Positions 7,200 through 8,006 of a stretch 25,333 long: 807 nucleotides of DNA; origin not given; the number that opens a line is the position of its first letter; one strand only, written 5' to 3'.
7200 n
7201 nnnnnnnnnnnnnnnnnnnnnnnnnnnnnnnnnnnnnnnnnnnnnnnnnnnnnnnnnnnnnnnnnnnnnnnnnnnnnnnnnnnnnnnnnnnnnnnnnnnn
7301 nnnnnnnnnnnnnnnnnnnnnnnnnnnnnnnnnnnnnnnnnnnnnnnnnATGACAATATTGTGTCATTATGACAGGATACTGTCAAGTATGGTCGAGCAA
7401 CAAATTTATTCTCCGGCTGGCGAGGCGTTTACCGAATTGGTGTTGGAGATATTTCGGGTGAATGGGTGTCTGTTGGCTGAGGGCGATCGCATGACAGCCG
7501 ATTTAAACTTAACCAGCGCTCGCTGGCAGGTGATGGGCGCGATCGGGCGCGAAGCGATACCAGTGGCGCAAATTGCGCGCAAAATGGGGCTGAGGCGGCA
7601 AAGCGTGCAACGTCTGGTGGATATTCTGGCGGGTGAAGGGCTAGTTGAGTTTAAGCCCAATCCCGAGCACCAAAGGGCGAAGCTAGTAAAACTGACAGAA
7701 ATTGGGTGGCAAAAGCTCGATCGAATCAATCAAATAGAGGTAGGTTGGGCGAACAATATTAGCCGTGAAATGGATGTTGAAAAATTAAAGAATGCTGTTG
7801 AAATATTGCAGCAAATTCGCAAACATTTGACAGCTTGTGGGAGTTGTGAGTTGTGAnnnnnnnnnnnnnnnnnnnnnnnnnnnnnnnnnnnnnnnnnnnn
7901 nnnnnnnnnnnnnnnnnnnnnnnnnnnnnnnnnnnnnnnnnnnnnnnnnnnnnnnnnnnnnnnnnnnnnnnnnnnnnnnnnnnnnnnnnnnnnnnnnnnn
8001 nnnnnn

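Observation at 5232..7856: MarR-controlled two-gene module: FMN_bind-domain membrane protein plus ApbE flavin transferase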

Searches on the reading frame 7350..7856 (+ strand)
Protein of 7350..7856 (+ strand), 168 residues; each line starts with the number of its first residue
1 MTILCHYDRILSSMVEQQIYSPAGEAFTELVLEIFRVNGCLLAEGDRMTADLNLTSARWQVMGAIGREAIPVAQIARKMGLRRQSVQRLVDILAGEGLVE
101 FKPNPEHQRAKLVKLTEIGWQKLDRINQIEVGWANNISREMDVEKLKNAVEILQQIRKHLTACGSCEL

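Call 3: search_protein_families(library=pfam, proteins=[window:7350-7856:+], max_evalue=0.1)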
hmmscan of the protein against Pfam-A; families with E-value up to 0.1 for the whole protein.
window:7350-7856:+ (168 aa): 17 families
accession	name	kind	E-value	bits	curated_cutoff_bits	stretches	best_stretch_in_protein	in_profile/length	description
PF12802.13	MarR_2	-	1.1e-12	48.4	27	1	53-110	2-61/61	MarR family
PF01047.28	MarR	-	1.6e-07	31.6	24.6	1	68-110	16-58/59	MarR family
PF13551.12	HTH_29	-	4.2e-05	24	28.1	1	68-117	10-60/64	Winged helix-turn helix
PF09339.16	HTH_IclR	-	0.00088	19.4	22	1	66-101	15-50/52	IclR helix-turn-helix domain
PF13518.12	HTH_28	-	0.0064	17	25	1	71-105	14-48/52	Helix-turn-helix domain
PF25212.1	HVO_A0114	-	0.0068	16.6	27.6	1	54-106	20-73/84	HVO_A0114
PF25213.1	HVO_A0261_N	-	0.017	15.5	35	1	50-101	5-56/86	HVO_A0261 N-terminal domain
PF13545.12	HTH_Crp_2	-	0.017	15.5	27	1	72-101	25-54/70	Crp-like helix-turn-helix domain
PF13463.12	HTH_27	-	0.019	15.7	22.2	1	55-119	2-68/68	Winged helix DNA-binding domain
PF13384.12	HTH_23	-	0.02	15.1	24.6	0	58-97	7-45/50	Homeodomain-like domain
PF01325.25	Fe_dep_repress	-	0.021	15.4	26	1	69-103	22-56/60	Iron dependent repressor, N-terminal DNA binding domain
PF12840.13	HTH_20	-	0.025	15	27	1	61-100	9-49/51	Helix-turn-helix domain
PF08100.18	Dimerisation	-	0.031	14.5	25.6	1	67-105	38-76/93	O-methyltransferase dimerisation domain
PF01978.25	TrmB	-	0.039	14.2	25.6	1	72-104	25-57/68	Sugar-specific transcriptional regulator TrmB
PF24270.1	HTH_Cmi2_C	-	0.043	14.5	27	0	59-100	78-119/125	Cmi2, C-terminal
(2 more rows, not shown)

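Call 4: search_protein_families(library=ncbifam, proteins=[window:7350-7856:+], max_evalue=0.1)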
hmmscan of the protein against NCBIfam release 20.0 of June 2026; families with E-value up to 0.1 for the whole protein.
window:7350-7856:+ (168 aa): 19 families
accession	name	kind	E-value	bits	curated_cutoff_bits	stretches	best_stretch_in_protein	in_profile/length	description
NF053814.1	teico_TcaR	equivalog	2.8e-08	34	170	1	50-160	32-145/151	MarR family transcriptional regulator TcaR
NF002926.0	PRK03573.1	equivalog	1.9e-07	31.1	120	1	46-160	21-137/144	transcriptional regulator SlyA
NF045593.1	bilirub_TF_BilQ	equivalog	2.3e-07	30.6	125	1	74-158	49-133/135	bilirubin utilization transcriptional regulator BilQ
TIGR02337.1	HpaR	equivalog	1.3e-06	28.3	121.2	1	48-156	20-129/130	homoprotocatechuate degradation operon regulator HpaR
NF008565.1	PRK11512.1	equivalog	1.7e-06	28.1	240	1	50-150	34-132/144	multiple antibiotic resistance transcriptional regulator MarR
NF053777.1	Saro0803TransReg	equivalog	0.00022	20.9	200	1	49-157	30-139/140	Saro_0803 family transcriptional regulator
NF052438.1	TransRegRv0880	equivalog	0.00034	20.5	220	1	73-156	52-138/143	Rv0880 family HTH-type transcriptional regulator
NF041230.1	BagL_FevM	exception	0.0012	18.9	230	1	55-156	39-141/145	MarR family transcriptional regulator BagL/FevM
TIGR01884.1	cas_HTH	subfamily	0.0023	17.4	60.2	1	50-119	136-202/202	CRISPR-associated CARF protein Csa3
NF010701.0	PRK14101.1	equivalog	0.0085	14.3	920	1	11-104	324-409/638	bifunctional transcriptional regulator/glucokinase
NF003210.0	PRK04172.1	equivalog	0.012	14.4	350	1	54-153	4-101/496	phenylalanine--tRNA ligase subunit alpha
TIGR04472.1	reg_rSAM_mob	hypoth_equivalog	0.017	15.1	240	1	67-161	43-137/141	radical SAM mobile pair system MarR family transcriptional regulator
NF052638.1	TransRegOhrRVib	equivalog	0.018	14.8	200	1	50-149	31-132/141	transcriptional regulator OhrR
NF053755.1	MsvR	equivalog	0.034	13.8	220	1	57-157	14-116/236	transcriptional factor MsvR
NF049968.1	QhpR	equivalog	0.058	12.5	250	1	57-89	190-222/284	AraC-like transcriptional regulator QhpR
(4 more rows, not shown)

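Call 84: search_solved_structures(query=window:7389-7856:+, max_evalue=0.001, show_alignments=1)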
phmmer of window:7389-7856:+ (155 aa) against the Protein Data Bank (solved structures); distinct sequences matched with E-value up to 0.001: 20.
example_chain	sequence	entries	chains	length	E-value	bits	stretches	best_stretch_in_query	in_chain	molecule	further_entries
3nqo_A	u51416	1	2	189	2.3e-07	34.1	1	21-142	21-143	MarR-family transcriptional regulator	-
7kua_A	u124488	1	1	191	3.6e-07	33.4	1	21-117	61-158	Transcriptional regulator, MarR family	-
7kki_A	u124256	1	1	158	3.8e-06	30.1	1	40-145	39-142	Transcriptional regulator, MarR family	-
4b8x_A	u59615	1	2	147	4.5e-06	29.9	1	18-111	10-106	POSSIBLE MARR-TRANSCRIPTIONAL REGULATOR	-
7kfo_A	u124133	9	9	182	5.7e-06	29.5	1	40-145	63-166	Transcriptional regulator, MarR family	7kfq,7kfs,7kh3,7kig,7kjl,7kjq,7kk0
7krh_A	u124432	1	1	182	9e-06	28.9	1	37-145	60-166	Transcriptional regulator, MarR family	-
3kp2_A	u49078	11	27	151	1.2e-05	28.5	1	37-143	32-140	Transcriptional regulator TcaR | TcaR transcription regulator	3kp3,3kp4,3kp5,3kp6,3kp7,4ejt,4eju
3vb2_A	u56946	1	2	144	1.6e-05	28.1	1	36-116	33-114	Multiple antibiotic resistance protein marR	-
3e6m_A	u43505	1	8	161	1.8e-05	27.9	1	12-146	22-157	MarR family Transcriptional regulator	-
2fbh_A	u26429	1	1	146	2e-05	27.7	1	28-131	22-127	transcriptional regulator PA3341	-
4jba_A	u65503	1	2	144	4.1e-05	26.7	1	36-116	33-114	Multiple antibiotic resistance protein MarR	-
3vod_A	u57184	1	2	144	7.2e-05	26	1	36-116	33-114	Multiple antibiotic resistance protein marR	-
3k0l_A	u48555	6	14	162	7.2e-05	26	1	54-121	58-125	Repressor protein | HcaR protein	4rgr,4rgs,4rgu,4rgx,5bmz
5h3r_A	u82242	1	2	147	7.4e-05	25.9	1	36-116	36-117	Multiple antibiotic resistance protein MarR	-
2a61_A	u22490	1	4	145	0.00013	25.1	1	28-144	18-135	transcriptional regulator Tm0710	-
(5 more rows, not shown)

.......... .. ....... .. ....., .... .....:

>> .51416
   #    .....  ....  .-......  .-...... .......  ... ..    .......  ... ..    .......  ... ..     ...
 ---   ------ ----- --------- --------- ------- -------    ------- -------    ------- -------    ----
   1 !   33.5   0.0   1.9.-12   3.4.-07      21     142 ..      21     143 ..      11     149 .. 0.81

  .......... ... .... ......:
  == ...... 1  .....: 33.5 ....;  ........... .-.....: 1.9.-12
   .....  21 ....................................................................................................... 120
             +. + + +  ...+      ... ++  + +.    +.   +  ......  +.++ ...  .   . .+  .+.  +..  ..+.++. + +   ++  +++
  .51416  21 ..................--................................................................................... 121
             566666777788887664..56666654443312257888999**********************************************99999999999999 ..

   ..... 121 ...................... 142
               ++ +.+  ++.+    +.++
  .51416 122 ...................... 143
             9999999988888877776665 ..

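Call 86: find_homologous_proteins(query=window:7389-7856:+, max_evalue=1e-10)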
Query window:7389-7856:+ (155 aa): 1527 proteins with E <= 1e-10 among 1567 candidates; the best 120 are listed.
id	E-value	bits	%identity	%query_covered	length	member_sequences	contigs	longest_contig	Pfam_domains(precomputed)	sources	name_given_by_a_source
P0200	1.4e-95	335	100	100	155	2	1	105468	PF01047.29,PF12802.14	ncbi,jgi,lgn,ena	jgi:DNA-binding MarR family transcriptional regulator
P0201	2.2e-52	195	64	90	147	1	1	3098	PF01047.29,PF12802.14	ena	-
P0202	7.1e-52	193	65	91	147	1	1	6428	PF12802.14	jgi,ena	jgi:DNA-binding MarR family transcriptional regulator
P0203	1.5e-51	192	67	86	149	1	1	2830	PF01047.29,PF12802.14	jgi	jgi:DNA-binding MarR family transcriptional regulator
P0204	3.1e-51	191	65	90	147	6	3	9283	PF12802.14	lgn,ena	-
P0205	3.7e-51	191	65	90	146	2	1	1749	PF12802.14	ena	-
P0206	6.2e-50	187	64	86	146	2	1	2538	PF24270.2,PF13551.13,PF12802.14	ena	-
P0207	1.1e-49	186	65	86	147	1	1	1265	PF13551.13,PF12802.14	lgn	-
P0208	1.5e-49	186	64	86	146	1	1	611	PF01047.29,PF12802.14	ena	-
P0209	8.7e-49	183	63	86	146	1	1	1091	PF12802.14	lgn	-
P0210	9.5e-48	180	61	92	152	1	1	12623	PF01047.29,PF13551.13,PF12802.14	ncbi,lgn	-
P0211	1.7e-47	179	58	88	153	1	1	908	PF13551.13,PF12802.14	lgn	-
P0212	1.9e-46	176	60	92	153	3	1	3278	PF13551.13,PF09339.17,PF12802.14,PF08100.19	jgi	jgi:DNA-binding MarR family transcriptional regulator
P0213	6.0e-46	174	58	91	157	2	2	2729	PF01047.29,PF13551.13,PF12802.14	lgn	-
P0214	7.6e-46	174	61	88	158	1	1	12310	PF01047.29,PF24270.2,PF01978.26,PF13551.13,PF13518.13,PF09339.17,PF12802.14,PF25213.2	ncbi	-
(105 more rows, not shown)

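Call 87: find_encoding_contigs(protein=P0204, flank=3500, max_places=3)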
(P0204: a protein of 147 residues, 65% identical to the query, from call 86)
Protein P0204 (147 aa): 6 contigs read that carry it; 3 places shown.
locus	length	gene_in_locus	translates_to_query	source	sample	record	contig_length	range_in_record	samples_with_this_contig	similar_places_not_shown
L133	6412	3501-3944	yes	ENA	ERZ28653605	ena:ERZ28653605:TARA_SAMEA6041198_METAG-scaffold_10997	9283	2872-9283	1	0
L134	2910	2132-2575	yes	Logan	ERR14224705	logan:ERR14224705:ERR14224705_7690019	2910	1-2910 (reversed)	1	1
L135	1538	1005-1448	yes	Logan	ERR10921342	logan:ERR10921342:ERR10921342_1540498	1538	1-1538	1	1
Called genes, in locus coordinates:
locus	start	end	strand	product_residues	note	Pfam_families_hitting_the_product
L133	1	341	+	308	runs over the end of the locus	PF00165:HTH_AraC, PF12833:HTH_18, PF00165:HTH_AraC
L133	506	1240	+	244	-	PF02463:SMC_N, PF13476:AAA_23, PF13555:AAA_29 (weak), PF00005:ABC_tran (faint), PF13175:AAA_15 (weak), PF13304:AAA_21 (weak), PF13175:AAA_15 (weak), PF13304:AAA_21 (weak)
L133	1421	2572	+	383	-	PF00266:Aminotran_5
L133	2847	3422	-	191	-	PF07366:SnoaL, PF12680:SnoaL_2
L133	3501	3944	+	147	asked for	PF12802:MarR_2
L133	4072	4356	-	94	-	-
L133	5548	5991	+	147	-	-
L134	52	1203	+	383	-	PF00266:Aminotran_5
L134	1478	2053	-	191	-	PF07366:SnoaL, PF12680:SnoaL_2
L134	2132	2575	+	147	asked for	PF12802:MarR_2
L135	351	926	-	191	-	PF07366:SnoaL, PF12680:SnoaL_2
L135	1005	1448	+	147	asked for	PF12802:MarR_2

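Call 88: find_encoding_contigs(protein=P0210, flank=3500, max_places=2)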
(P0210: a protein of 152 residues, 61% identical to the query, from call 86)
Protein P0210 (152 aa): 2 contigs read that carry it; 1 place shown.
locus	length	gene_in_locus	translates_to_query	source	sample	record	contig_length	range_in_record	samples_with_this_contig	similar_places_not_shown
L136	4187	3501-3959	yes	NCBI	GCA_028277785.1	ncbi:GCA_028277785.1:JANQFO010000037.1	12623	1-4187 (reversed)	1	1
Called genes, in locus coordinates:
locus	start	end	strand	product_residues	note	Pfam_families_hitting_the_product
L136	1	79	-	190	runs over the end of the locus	PF16473:Rv2179c-like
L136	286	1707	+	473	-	PF06097:DUF945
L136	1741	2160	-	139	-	-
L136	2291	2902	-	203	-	PF10027:DUF2269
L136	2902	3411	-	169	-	PF10027:DUF2269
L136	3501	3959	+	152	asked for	PF12802:MarR_2, PF01047:MarR (weak), PF13551:HTH_29 (weak)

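Call 95: find_encoding_contigs(protein=P0214, flank=3500, max_places=3)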
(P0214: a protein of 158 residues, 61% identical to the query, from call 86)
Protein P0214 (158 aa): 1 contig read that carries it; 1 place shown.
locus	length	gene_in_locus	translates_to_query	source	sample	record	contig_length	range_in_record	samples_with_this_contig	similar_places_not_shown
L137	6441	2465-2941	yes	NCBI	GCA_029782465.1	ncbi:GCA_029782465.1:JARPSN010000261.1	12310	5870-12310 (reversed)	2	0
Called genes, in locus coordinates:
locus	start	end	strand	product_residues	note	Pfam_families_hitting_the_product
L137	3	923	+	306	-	?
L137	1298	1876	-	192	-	PF10027:DUF2269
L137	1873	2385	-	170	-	PF10027:DUF2269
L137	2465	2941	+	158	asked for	PF24270:HTH_Cmi2_C (weak), PF01978:TrmB (faint), PF25213:HVO_A0261_N (weak), PF01047:MarR (faint), PF12802:MarR_2, PF13518:HTH_28 (weak), PF13551:HTH_29, PF09339:HTH_IclR (weak)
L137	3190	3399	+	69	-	-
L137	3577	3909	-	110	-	-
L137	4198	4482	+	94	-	PF19961:EAD8 (weak)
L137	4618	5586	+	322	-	PF00126:HTH_1, PF03466:LysR_substrate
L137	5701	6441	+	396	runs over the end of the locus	PF00724:Oxidored_FMN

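Call 113: search_dna_similar(query=window:7389-7856:+, collection=plasmids, mode=protein, max_evalue=1e-20, max_rows=30)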
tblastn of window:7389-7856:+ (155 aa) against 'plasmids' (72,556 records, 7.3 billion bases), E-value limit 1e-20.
Records with a match: 37; places in all: 41; records where one place covers at least 80% of the query: 35.
Best place of each record, by identity: <60% 37.
By first word of the organism name: Rhizobium 6; Streptomyces 6; Ralstonia 4; Sinorhizobium 3; Azospirillum 2; Methylocystis 2; Paraburkholderia 2; Martelella 2; Shinella 1; Ideonella 1; and 8 more.
By predicted mobility (MOB-suite, as given by PLSDB): non-mobilizable 26; mobilizable 9; conjugative 2.
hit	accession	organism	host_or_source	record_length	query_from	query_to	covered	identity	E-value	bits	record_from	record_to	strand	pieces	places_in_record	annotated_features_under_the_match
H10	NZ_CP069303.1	Shinella sp. PSBB067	monoisolate,Minnesota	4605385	1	149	96%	46.4%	2e-31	125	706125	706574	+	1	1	none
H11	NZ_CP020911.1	Rhizobium etli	Phaseolus vulgaris,cell culture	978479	8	155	95%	45.3%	2e-31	124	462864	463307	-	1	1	MarR family winged helix-turn-helix transcriptional regulator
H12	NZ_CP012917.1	Azospirillum brasilense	Digitaria eriantha,microbe,root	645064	9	147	90%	45.5%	5e-30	120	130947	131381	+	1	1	MarR family transcriptional regulator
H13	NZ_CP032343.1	Azospirillum brasilense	soil sample,Agricultural field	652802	9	147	90%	45.5%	5e-30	120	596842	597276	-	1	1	MarR family transcriptional regulator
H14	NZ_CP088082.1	Ideonella dechloratans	Cell culture,Activated sludge, ...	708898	2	149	95%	42.7%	2e-30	122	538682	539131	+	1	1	MarR family winged helix-turn-helix transcriptional regulator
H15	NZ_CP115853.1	Pseudoroseomonas cervicalis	-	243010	12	147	88%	46.4%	6e-31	123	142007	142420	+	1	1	helix-turn-helix domain-containing protein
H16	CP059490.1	Ralstonia solanacearum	Casuarina equisetifolia,plant ...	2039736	7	154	95%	42.0%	5e-32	126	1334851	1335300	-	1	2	winged helix-turn-helix transcriptional regulator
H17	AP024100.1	Ralstonia solanacearum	-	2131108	7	154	95%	42.0%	5e-32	126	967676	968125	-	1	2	MarR family transcriptional regulator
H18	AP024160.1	Ralstonia solanacearum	Zingiber officinale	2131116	7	154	95%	42.0%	5e-32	126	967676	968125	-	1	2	MarR family transcriptional regulator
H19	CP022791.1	Ralstonia solanacearum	Solanum tuberosum,single cell,Potato ...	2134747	7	154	95%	42.0%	5e-32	126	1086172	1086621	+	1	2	MarR family transcriptional regulator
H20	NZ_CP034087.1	Methylocystis rosea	cell culture,groundwater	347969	2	154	99%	40.0%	6e-31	123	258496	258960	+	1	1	MarR family winged helix-turn-helix transcriptional regulator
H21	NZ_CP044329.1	Methylocystis rosea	-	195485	1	147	95%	41.6%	1e-29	119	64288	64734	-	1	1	MarR family transcriptional regulator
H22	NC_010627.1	Paraburkholderia phymatum STM815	-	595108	8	151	93%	42.5%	5e-31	123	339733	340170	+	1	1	none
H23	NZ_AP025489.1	Vibrio fortis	-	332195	8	147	90%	43.7%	2e-31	125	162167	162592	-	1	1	MarR family winged helix-turn-helix transcriptional regulator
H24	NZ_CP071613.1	Rhizobium bangladeshense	lentil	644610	8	147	90%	43.7%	3e-30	121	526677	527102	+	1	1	MarR family winged helix-turn-helix transcriptional regulator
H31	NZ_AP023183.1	Paraburkholderia sp. PGU19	Physopelta gutta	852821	8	147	90%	41.5%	3e-32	127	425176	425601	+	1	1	MarR family winged helix-turn-helix transcriptional regulator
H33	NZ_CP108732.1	Streptomyces sp. NBC_00987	-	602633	12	153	92%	40.1%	7e-26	108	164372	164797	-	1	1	MarR family transcriptional regulator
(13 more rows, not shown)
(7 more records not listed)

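Call 114: get_annotated_region(hit=H11, flank=2500)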
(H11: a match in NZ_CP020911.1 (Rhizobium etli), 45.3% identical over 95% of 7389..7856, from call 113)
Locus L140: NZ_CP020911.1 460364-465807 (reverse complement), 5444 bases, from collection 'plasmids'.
description: Rhizobium etli strain NXC12 plasmid pRetNXC12e, complete sequence
organism: Rhizobium etli (NCBI taxid 29449)
taxonomy: Bacteria; Pseudomonadota; Alphaproteobacteria; Hyphomicrobiales; Rhizobiaceae; Rhizobium; Rhizobium etli
host: -; source: Phaseolus vulgaris,cell culture; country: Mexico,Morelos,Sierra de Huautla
typing (MOB-suite, as given by PLSDB): conjugative; relaxase MOBQ; mating-pair formation MPF_T
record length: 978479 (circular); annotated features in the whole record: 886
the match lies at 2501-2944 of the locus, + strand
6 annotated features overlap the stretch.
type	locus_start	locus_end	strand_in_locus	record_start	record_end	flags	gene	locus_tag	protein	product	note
CDS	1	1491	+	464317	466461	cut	-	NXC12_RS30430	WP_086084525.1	methyl-accepting chemotaxis protein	GO:0006935 - chemotaxis [Evidence IEA]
CDS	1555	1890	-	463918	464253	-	-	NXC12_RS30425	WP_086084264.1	hypothetical protein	-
CDS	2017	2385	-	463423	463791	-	-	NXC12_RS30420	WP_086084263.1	antibiotic biosynthesis monooxygenase family protein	-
CDS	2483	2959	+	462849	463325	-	-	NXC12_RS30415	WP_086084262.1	MarR family winged helix-turn-helix transcriptional regulator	GO:0006355 - regulation of DNA-templated transcription [Evidence IEA]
CDS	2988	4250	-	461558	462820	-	-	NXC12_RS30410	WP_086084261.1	DUF3422 domain-containing protein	-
CDS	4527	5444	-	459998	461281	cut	-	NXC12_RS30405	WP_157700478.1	ABC transporter substrate-binding protein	-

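Call 115: get_annotated_region(hit=H12, flank=2500)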
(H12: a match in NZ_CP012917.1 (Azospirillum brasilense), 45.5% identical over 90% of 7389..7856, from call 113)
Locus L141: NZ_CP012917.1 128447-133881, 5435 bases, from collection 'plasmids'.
description: Azospirillum brasilense strain Sp 7 plasmid ABSP7_p3, complete sequence
organism: Azospirillum brasilense (NCBI taxid 192)
taxonomy: Bacteria; Pseudomonadota; Alphaproteobacteria; Rhodospirillales; Azospirillaceae; Azospirillum; Azospirillum brasilense
host: -; source: Digitaria eriantha,microbe,root; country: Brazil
typing (MOB-suite, as given by PLSDB): non-mobilizable
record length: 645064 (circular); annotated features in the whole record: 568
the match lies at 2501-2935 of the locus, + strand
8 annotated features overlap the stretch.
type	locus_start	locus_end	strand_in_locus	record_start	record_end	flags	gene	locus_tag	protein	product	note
CDS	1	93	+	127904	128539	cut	-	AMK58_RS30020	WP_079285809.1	hypothetical protein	-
CDS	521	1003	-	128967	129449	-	-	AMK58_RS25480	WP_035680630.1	helix-turn-helix domain-containing protein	-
CDS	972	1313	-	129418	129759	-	-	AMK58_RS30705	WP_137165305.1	hypothetical protein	-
CDS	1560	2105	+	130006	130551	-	-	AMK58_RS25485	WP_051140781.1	DUF2269 family protein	-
CDS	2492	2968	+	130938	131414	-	-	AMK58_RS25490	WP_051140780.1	MarR family transcriptional regulator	GO:0006355 - regulation of DNA-templated transcription [Evidence IEA]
CDS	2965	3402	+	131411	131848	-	-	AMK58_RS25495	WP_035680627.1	hypothetical protein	-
CDS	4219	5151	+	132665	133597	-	-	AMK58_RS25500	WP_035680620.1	SRPBCC family protein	-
CDS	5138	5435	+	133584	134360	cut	-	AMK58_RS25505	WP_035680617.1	SDR family NAD(P)-dependent oxidoreductase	-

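Call 116: get_annotated_region(hit=H14, flank=2500)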
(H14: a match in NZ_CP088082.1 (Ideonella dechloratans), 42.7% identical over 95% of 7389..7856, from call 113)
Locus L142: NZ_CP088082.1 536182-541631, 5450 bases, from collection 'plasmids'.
description: Ideonella dechloratans strain CCUG 30977 plasmid unnamed1, complete sequence
organism: Ideonella dechloratans (NCBI taxid 36863)
taxonomy: Bacteria; Pseudomonadota; Betaproteobacteria; Burkholderiales; Sphaerotilaceae; Ideonella; Ideonella dechloratans
host: -; source: Cell culture,Activated sludge, wastewater treatment plant; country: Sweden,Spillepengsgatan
typing (MOB-suite, as given by PLSDB): non-mobilizable
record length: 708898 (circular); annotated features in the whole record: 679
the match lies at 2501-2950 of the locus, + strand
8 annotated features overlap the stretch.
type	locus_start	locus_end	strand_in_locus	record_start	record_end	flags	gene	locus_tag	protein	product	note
CDS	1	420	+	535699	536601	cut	-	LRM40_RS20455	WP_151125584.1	cobalamin-binding protein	-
CDS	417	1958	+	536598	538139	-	-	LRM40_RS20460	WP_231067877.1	cobyric acid synthase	GO:0009236 - cobalamin biosynthetic process [Evidence IEA]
CDS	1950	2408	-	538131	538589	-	-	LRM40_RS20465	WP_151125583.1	hypothetical protein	-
CDS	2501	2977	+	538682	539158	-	-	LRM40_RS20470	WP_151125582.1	MarR family winged helix-turn-helix transcriptional regulator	GO:0006355 - regulation of DNA-templated transcription [Evidence IEA]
CDS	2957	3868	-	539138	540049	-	-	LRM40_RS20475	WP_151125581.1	AraC family transcriptional regulator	GO:0006355 - regulation of DNA-templated transcription [Evidence IEA]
CDS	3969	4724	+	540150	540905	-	-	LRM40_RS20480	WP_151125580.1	SDR family oxidoreductase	-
CDS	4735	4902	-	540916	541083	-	-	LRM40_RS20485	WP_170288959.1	hypothetical protein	-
CDS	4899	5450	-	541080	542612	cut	-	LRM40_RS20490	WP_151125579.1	DUF2779 domain-containing protein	-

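Call 117: get_annotated_region(hit=H17, flank=2500)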
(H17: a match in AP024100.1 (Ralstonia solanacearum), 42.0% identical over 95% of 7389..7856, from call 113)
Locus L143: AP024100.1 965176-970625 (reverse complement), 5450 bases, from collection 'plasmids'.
description: Ralstonia solanacearum MAFF 211479 plasmid pMAFF211479 DNA, complete sequence
organism: Ralstonia solanacearum (NCBI taxid 305)
taxonomy: Bacteria; Pseudomonadota; Betaproteobacteria; Burkholderiales; Burkholderiaceae; Ralstonia; Ralstonia solanacearum
host: -; source: -; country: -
typing (MOB-suite, as given by PLSDB): mobilizable; relaxase MOBP
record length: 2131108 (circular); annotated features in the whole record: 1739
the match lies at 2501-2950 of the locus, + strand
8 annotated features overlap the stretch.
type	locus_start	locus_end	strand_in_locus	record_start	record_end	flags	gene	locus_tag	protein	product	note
CDS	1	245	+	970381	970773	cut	-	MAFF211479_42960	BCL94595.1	hypothetical protein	-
CDS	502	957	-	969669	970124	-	-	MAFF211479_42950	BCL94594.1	hypothetical protein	-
CDS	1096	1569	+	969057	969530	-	-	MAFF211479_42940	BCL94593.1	MarR family transcriptional regulator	-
CDS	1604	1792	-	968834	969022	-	-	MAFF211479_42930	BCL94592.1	hypothetical protein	-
CDS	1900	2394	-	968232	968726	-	-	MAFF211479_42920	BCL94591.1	hypothetical protein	-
CDS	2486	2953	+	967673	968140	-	-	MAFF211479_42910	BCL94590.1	MarR family transcriptional regulator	-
CDS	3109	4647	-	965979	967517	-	-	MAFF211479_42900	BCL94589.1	MFS transporter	-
CDS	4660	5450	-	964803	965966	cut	-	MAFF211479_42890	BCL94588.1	hemolysin D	-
